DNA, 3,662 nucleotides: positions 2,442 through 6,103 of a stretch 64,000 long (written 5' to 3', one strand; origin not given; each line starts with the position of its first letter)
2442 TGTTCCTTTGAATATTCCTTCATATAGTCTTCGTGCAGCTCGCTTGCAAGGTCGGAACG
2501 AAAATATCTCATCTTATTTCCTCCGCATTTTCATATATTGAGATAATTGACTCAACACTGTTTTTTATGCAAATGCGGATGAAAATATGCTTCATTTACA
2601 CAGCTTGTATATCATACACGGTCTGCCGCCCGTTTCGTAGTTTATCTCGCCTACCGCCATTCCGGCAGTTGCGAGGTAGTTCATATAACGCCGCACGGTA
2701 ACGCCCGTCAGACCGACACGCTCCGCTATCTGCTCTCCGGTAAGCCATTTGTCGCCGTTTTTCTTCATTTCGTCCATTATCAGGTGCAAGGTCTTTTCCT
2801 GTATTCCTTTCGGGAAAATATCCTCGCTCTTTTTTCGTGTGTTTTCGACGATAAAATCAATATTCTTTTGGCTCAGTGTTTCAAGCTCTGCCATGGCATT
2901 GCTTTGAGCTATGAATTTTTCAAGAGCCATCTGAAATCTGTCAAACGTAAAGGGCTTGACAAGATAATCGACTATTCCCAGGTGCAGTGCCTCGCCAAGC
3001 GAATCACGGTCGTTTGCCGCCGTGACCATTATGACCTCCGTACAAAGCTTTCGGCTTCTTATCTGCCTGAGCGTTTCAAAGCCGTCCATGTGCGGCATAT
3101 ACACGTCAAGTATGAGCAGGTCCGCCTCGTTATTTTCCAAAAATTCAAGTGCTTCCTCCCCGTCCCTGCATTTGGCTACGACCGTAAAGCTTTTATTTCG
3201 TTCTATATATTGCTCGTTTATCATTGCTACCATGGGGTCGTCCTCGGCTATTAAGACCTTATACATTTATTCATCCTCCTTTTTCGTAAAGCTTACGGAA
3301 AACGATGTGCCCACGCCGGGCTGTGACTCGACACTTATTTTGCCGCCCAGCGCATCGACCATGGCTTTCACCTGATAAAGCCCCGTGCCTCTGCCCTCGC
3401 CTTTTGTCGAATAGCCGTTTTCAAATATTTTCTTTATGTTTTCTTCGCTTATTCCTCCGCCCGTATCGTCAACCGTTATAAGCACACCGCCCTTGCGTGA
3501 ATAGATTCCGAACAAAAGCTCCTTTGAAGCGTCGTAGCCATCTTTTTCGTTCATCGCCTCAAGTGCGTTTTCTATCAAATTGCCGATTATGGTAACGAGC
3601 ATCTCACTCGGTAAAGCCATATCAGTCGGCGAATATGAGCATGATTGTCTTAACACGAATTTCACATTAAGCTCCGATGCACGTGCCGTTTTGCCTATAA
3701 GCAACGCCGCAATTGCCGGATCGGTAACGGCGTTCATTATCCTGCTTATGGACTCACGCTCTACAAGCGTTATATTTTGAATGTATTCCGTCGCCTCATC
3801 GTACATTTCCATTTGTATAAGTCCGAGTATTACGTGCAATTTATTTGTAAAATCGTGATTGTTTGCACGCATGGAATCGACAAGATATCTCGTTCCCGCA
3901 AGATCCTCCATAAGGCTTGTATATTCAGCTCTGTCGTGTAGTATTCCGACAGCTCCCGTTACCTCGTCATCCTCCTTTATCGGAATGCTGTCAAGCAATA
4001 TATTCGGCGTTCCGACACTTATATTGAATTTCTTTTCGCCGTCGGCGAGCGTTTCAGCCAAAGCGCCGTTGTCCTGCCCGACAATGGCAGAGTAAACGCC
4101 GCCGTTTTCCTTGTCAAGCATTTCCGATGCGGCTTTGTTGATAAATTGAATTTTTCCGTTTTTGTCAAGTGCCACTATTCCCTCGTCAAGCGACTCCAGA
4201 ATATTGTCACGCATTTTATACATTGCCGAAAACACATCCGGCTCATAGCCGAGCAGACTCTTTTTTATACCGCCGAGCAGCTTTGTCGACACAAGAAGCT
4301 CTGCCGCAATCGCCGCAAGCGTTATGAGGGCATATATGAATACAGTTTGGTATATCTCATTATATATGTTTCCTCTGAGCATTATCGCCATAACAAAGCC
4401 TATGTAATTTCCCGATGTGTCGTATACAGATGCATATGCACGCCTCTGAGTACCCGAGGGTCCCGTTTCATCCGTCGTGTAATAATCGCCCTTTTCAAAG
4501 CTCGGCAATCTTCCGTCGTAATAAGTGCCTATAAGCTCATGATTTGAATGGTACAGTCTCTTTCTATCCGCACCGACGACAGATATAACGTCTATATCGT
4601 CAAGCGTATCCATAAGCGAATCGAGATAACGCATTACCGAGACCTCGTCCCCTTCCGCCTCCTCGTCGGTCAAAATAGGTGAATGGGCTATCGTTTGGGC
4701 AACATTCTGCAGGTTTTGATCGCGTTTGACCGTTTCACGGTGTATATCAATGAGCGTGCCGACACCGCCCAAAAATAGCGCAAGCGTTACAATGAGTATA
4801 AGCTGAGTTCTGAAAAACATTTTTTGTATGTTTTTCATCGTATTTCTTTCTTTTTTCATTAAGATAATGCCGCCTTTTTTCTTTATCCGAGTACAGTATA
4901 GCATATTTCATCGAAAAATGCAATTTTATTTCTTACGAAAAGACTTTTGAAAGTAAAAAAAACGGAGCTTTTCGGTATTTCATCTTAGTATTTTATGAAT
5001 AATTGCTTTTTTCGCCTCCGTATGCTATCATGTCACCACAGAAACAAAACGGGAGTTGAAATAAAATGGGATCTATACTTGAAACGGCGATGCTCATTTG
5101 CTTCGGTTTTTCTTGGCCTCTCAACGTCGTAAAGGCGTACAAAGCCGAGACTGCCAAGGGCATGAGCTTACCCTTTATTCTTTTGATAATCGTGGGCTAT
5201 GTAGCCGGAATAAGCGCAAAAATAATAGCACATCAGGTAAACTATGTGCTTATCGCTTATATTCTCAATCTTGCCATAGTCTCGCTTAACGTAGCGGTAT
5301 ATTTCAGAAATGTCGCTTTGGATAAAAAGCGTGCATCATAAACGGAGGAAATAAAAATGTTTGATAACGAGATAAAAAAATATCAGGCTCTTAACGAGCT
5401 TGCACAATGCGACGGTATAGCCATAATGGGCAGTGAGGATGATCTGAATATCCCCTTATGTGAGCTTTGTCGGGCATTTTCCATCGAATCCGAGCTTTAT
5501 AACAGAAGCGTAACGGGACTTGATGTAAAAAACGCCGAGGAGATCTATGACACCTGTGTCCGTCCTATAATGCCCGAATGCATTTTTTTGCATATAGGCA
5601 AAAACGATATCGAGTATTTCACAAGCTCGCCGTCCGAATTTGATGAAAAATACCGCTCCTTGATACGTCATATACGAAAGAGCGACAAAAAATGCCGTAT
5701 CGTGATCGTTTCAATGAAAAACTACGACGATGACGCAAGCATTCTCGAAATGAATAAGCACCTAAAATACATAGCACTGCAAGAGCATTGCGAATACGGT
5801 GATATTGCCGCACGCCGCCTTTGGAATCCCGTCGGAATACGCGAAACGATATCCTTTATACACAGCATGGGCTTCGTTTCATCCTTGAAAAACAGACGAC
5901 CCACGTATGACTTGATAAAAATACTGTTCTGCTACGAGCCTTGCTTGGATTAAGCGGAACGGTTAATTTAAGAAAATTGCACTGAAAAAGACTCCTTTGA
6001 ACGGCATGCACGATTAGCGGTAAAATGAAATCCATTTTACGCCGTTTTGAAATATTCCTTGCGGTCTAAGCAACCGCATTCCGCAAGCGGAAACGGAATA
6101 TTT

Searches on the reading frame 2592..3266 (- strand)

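Call 61: search_protein_families(library=pfam, proteins=[window:2592-3266:-], max_evalue=0.00001)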
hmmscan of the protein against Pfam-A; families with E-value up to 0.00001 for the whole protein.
window:2592-3266:- (224 aa): 1 family
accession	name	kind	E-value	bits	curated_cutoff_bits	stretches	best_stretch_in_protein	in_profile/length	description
PF00072.30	Response_reg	-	3.7e-30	104.8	30.2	1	4-115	1-110/111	Response regulator receiver domain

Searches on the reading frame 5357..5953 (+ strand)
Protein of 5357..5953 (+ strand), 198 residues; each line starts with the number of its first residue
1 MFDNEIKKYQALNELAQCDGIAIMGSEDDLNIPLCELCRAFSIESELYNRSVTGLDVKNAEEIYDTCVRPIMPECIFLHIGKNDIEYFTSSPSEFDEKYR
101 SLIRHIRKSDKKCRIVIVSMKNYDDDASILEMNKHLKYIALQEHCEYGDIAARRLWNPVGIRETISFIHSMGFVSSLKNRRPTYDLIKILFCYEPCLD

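Call 61: search_protein_families(library=pfam, proteins=[window:5357-5953:+], max_evalue=0.00001)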
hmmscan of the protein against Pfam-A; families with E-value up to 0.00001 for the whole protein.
window:5357-5953:+ (198 aa): 1 family
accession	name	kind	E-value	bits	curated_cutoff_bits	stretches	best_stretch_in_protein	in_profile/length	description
PF13472.12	Lipase_GDSL_2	-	6.2e-06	27.3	32.9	1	48-153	36-150/178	GDSL-like Lipase/Acylhydrolase family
